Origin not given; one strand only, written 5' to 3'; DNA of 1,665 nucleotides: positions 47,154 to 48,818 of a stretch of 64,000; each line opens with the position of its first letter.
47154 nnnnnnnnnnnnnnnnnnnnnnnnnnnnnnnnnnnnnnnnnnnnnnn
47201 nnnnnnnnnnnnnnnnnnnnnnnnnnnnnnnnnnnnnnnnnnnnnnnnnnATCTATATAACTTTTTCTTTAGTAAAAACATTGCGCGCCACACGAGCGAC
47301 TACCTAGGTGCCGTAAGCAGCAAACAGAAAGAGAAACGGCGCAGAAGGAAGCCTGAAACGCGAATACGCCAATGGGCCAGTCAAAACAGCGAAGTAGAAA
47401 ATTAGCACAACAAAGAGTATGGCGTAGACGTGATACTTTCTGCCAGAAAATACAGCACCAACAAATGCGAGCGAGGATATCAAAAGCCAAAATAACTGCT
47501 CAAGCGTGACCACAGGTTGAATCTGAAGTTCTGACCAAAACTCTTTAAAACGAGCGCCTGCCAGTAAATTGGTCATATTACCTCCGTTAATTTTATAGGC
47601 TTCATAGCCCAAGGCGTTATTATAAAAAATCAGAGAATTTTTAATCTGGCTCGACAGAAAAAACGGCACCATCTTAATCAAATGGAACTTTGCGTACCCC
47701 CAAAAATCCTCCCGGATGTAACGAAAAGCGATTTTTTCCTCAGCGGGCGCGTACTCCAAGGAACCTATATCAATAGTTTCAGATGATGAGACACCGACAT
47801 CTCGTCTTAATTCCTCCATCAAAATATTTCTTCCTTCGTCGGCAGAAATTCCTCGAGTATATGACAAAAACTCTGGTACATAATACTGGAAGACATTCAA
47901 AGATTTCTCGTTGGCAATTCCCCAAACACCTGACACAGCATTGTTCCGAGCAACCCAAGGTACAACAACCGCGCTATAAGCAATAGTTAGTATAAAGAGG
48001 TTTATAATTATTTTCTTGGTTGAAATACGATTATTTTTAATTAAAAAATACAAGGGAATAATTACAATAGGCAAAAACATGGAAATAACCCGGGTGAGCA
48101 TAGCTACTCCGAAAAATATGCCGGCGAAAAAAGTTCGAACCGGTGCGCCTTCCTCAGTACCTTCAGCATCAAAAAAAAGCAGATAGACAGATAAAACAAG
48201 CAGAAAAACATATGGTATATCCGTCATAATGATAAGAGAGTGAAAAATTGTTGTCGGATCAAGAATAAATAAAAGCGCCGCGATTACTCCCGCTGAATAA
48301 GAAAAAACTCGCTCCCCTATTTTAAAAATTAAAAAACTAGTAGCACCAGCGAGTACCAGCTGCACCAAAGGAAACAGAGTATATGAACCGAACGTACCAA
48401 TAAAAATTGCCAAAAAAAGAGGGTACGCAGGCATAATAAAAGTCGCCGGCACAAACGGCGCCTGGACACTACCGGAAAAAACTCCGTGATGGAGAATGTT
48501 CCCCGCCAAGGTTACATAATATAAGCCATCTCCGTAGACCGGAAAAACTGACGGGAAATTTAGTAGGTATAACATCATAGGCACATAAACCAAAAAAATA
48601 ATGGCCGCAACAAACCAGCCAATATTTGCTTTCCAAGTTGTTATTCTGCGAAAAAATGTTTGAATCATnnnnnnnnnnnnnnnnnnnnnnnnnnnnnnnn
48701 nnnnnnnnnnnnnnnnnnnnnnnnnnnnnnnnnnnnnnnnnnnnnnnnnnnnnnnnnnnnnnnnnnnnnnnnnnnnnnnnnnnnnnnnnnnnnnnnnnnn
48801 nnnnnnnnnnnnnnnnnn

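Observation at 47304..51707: Arn-like lipid-linked pentose modification module: GT-C transferase, UXS-like decarboxylase, ArnC-like GT2, GtrA-like protein and a C-terminally truncated UGDH-like dehydrogenase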

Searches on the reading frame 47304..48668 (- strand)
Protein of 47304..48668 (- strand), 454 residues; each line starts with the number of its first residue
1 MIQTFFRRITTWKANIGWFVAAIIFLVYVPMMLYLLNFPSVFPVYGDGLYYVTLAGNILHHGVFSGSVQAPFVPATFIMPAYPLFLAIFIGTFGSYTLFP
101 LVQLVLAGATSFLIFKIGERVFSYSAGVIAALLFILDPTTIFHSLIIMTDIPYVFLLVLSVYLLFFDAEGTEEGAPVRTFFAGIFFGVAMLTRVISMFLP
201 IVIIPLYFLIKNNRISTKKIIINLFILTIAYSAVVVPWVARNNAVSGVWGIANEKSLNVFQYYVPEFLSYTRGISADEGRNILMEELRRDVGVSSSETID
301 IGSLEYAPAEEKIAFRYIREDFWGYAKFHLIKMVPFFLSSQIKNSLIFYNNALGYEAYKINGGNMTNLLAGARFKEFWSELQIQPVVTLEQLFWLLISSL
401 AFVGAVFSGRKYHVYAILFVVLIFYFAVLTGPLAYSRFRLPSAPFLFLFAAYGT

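Call 3: search_protein_families(library=pfam, proteins=[window:47304-48668:-], max_evalue=0.01)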
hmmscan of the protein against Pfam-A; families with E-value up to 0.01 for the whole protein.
window:47304-48668:- (454 aa): 2 families
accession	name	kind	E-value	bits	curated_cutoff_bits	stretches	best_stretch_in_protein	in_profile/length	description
PF13231.12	PMT_2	-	2.7e-11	44.4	26.1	1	82-238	6-160/160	Dolichyl-phosphate-mannose-protein mannosyltransferase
PF02366.24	PMT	-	4.6e-06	26.8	22.7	1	112-239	99-231/245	Dolichyl-phosphate-mannose-protein mannosyltransferase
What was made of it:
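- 47304..48668 (-): GT-C fold membrane glycosyltransferase (PMT_2, GT39/GT83-like, 454 aa). It is the predicted extracytoplasmic transferase that uses the lipid-linked sugar, and the first gene of a minus-strand unit continuing into the GT4 (46174-47250) and GT2 (45378-46223). Pfam PMT_2 2.7e-11 and PMT 4.6e-6 (call 3).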

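Call 4: search_protein_families(library=ncbifam, proteins=[window:47304-48668:-], max_evalue=0.01)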
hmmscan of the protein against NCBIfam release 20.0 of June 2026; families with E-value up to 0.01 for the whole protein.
window:47304-48668:- (454 aa): 1 family
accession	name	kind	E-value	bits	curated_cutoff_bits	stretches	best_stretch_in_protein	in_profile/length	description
NF047440.1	LA3751_2_3_fam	subfamily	5e-06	25.6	200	1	81-247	84-245/460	LA_3751/LA_3752 family putative glycosyltransferase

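Call 35: search_solved_structures(query=window:47304-48668:-, max_evalue=1, show_alignments=2)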
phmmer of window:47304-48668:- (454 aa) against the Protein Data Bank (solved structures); distinct sequences matched with E-value up to 1: 0.
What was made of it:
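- Tried and rejected: A sequence search of the GT-C against the PDB gave no hit at E<=1 (call 35).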

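Call 40: find_homologous_proteins(query=window:47304-48668:-)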
Query window:47304-48668:- (454 aa): 27 proteins with E <= 0.001 among 8000 candidates.
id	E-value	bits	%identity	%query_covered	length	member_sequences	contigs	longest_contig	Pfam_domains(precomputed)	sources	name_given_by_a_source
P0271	2.9e-291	984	100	100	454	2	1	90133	PF02366.25,PF13231.13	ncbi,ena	ncbi:MAG: glycosyltransferase family 39 protein [Patescibacteria group bacterium]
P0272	2.0e-185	635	64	99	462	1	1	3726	PF13231.13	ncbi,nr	ncbi:MAG: glycosyltransferase family 39 protein [bacterium]|nr:glycosyltransferase family 39 protein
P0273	6.2e-177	607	63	98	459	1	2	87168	PF13231.13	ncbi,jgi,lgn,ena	-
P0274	1.6e-172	593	62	100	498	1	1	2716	PF13231.13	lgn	-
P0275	4.0e-155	535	56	96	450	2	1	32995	PF13231.13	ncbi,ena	-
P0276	6.0e-117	410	52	84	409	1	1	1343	PF02366.25,PF13231.13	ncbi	-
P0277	1.1e-108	382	49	91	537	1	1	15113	PF13231.13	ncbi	-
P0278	1.1e-95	340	43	95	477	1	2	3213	PF13231.13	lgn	-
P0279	2.1e-93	332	44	96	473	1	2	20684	PF13231.13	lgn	-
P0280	4.8e-92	328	44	91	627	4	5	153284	PF04138.21,PF13231.13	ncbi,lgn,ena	-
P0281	2.4e-91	325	40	96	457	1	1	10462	PF02366.25,PF09852.16,PF13231.13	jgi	jgi:4-amino-4-deoxy-L-arabinose transferase-like glycosyltransferase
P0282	1.9e-77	279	40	89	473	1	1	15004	PF13231.13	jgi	jgi:4-amino-4-deoxy-L-arabinose transferase-like glycosyltransferase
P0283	3.1e-76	275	38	97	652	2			PF04138.21,PF13231.13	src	-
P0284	3.9e-70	255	38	98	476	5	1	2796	PF13231.13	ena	-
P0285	1.5e-43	168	32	89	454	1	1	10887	PF13231.13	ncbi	-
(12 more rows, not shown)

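Call 53: predict_structure(alignment_id=A2)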
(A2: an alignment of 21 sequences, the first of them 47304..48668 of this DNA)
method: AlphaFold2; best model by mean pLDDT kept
length: 454 residues; sequences in the alignment: 21
mean_pLDDT: 91.5   pTM: 0.91
mean pLDDT of the five models: 91.5, 90.7, 90.7, 90.4, 90.3
residues with pLDDT >= 90: 351; 70-90: 85; 50-70: 15; < 50: 3
segments of 3 or more residues with pLDDT < 50: none
pLDDT, mean of each block of 10 residues (from residue 1): 53 74 96 91 89 97 93 92 97 96 98 96 95 97 94 98 82 87 98 94 95 92 97 97 95 91 94 93 95 85 92 97 95 91 91 88 74 85 88 95 94 94 95 90 98 95
secondary structure, 60 per line:
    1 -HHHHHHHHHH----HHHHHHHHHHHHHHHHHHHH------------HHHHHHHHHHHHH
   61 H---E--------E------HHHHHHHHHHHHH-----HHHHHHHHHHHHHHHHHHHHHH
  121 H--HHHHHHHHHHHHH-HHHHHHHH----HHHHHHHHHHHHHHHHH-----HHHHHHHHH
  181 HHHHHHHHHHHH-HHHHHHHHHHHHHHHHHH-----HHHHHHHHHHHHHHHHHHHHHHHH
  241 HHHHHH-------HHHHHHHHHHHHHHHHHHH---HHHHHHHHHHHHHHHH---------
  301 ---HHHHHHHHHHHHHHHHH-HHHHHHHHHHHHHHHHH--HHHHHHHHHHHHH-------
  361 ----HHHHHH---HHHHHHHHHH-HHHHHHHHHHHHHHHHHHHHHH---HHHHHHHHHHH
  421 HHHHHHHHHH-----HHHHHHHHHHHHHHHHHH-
elements in order: H2-11 H16-35 H48-61 H81-93 H99-121 H124-136 H138-145 H150-166 H172-192 H194-211 H217-246 H254-272 H276-291 H304-320 H322-338 H341-353 H365-370 H374-383 H385-406 H410-430 H436-453

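Call 55: fold_search(model_id=the predicted structure, library=pdb)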
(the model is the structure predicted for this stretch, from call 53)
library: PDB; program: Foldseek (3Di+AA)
matches with E <= 10: 198; with E <= 0.001: 8
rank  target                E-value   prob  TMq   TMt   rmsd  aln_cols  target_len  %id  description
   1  5f15                  5.7e-05  1.00  0.42  0.36  15.9       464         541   11  Crystal Structure of ArnT from Cupriavidus metallidurans bound to Undecaprenyl phosphate (released 2016-02-17)
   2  7e9s_A                1.2e-04  1.00  0.47  0.26  15.4       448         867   13  Archaeal oligosaccharyltransferase AglB from Archaeoglobus fulgidus in complex with an inhibitory peptide and a dolich (released 2021-09-08)
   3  9n9j_I                2.0e-04  1.00  0.52  0.35  15.7       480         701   13  Structure of a GRP94 folding intermediate engaged with a CCDC134- and FKBP11-bound secretory translocon (released 2025-11-19)
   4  5ezm                  2.2e-04  1.00  0.40  0.35  16.5       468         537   12  Crystal Structure of ArnT from Cupriavidus metallidurans in the apo state (released 2016-02-17)
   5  6s7t_A                2.6e-04  1.00  0.49  0.34  14.9       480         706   14  Cryo-EM structure of human oligosaccharyltransferase complex OST-B (released 2019-12-18)
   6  3wak                  4.1e-04  1.00  0.51  0.29  16.1       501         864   13  Crystal structure of the Archaeoglobus fulgidus oligosaccharyltransferase (O29867_ARCFU) in the apo form (released 2013-10-30)
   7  8agc_A                5.5e-04  1.00  0.49  0.33  15.3       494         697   14  Structure of yeast oligosaccharylransferase complex with lipid-linked oligosaccharide and non-acceptor peptide bound (released 2022-12-07)
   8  8b6l_I                6.5e-04  1.00  0.51  0.35  15.8       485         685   14  Subtomogram average of the human Sec61-TRAP-OSTA-translocon (released 2022-12-07)
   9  3waj                  1.4e-03  1.00  0.45  0.27  15.8       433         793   11  Crystal structure of the Archaeoglobus fulgidus oligosaccharyltransferase (O29867_ARCFU) complex with Zn and sulfate (released 2013-10-30)
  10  5gmy_A                2.0e-03  1.00  0.46  0.26  14.6       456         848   14  Crystal structure of the Archaeoglobus fulgidus oligosaccharyltransferase (O29867_ARCFU) tethered with an acceptor pep (released 2017-02-01)
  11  7oci_F                2.4e-03  1.00  0.46  0.35  15.3       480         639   11  Cryo-EM structure of yeast Ost6p containing oligosaccharyltransferase complex (released 2022-02-16)
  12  8agb_A                2.6e-03  1.00  0.46  0.34  15.5       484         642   14  Structure of yeast oligosaccharylransferase complex with lipid-linked oligosaccharide bound (released 2022-12-07)
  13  8age_A                3.8e-03  1.00  0.48  0.35  12.3       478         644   12  Structure of yeast oligosaccharylransferase complex with acceptor peptide bound (released 2022-12-07)
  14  8pn9_A                4.5e-03  1.00  0.50  0.36  15.7       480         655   12  Structure of human oligosaccharyltransferase OST-A complex bound to NGI-1 (released 2024-05-08)
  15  6ezn_F                5.7e-03  1.00  0.48  0.35  15.9       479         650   12  Cryo-EM structure of the yeast oligosaccharyltransferase (OST) complex (released 2018-01-17)
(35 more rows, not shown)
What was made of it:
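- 47304..48668 (-): The AF2 model has pLDDT 91.5, and its top Foldseek PDB hits are ArnT 5f15, AglB and STT3 (calls 53, 55).
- On Gtr-type three-component extracytoplasmic glycosylation system: AF2 model with pLDDT 91.5, and ArnT/AglB/STT3 as top hits (calls 53, 55).
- ArnT and oligosaccharyltransferases outrank PMTs structurally (call 55).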

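Call 86: find_encoding_contigs(protein=P0280, flank=7000, max_places=2)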
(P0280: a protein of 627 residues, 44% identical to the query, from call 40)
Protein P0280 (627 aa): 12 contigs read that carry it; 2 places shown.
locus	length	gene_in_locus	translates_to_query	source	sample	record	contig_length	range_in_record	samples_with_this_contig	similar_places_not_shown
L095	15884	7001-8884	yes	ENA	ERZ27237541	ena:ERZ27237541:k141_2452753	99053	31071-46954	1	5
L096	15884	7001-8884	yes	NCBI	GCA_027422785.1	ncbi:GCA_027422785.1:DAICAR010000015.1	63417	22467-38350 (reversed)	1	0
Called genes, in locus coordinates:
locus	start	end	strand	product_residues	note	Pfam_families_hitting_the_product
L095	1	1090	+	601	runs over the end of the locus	PF01935:DUF87 (weak), PF02534:T4SS-DNA_transf (weak), PF10412:TrwB_AAD_bind (weak)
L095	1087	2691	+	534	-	PF00932:LTD, PF18911:PKD_4, PF00801:PKD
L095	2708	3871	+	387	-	PF13439:Glyco_transf_4, PF13579:Glyco_trans_4_4, PF00534:Glycos_transf_1, PF13692:Glyco_trans_1_4, PF13524:Glyco_trans_1_2, PF20706:GT4-conflict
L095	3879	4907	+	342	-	PF13579:Glyco_trans_4_4, PF13439:Glyco_transf_4 (weak)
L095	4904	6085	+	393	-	PF13439:Glyco_transf_4, PF13579:Glyco_trans_4_4 (weak), PF20706:GT4-conflict, PF00534:Glycos_transf_1, PF13692:Glyco_trans_1_4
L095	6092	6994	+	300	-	PF03721:UDPG_MGDP_dh_N, PF00984:UDPG_MGDP_dh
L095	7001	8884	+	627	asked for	PF04138:GtrA_DPMS_TM, PF13231:PMT_2 (weak)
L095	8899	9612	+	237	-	PF13641:Glyco_tranf_2_3 (weak), PF00535:Glycos_transf_2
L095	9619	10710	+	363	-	PF20706:GT4-conflict (weak), PF00534:Glycos_transf_1, PF13692:Glyco_trans_1_4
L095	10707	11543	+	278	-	PF00535:Glycos_transf_2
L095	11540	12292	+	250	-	PF00535:Glycos_transf_2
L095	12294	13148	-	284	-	PF01370:Epimerase, PF04321:RmlD_sub_bind, PF01073:3Beta_HSD (weak), PF02719:Polysacc_synt_2, PF16363:GDP_Man_Dehyd, PF07993:NAD_binding_4 (weak)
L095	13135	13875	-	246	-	PF00483:NTP_transferase, PF12804:NTP_transf_3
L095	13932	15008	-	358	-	PF04321:RmlD_sub_bind, PF01073:3Beta_HSD, PF01370:Epimerase, PF02719:Polysacc_synt_2, PF07993:NAD_binding_4, PF16363:GDP_Man_Dehyd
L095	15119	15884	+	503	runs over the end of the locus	PF13231:PMT_2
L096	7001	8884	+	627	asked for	PF04138:GtrA_DPMS_TM, PF13231:PMT_2 (weak)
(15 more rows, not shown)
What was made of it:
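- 47304..48668 (-): GtrA::GT-C fusions exist (P0280 and P0283, calls 40 and 86).
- GtrA linkage: GtrA::GT-C fusions (calls 40, 86).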
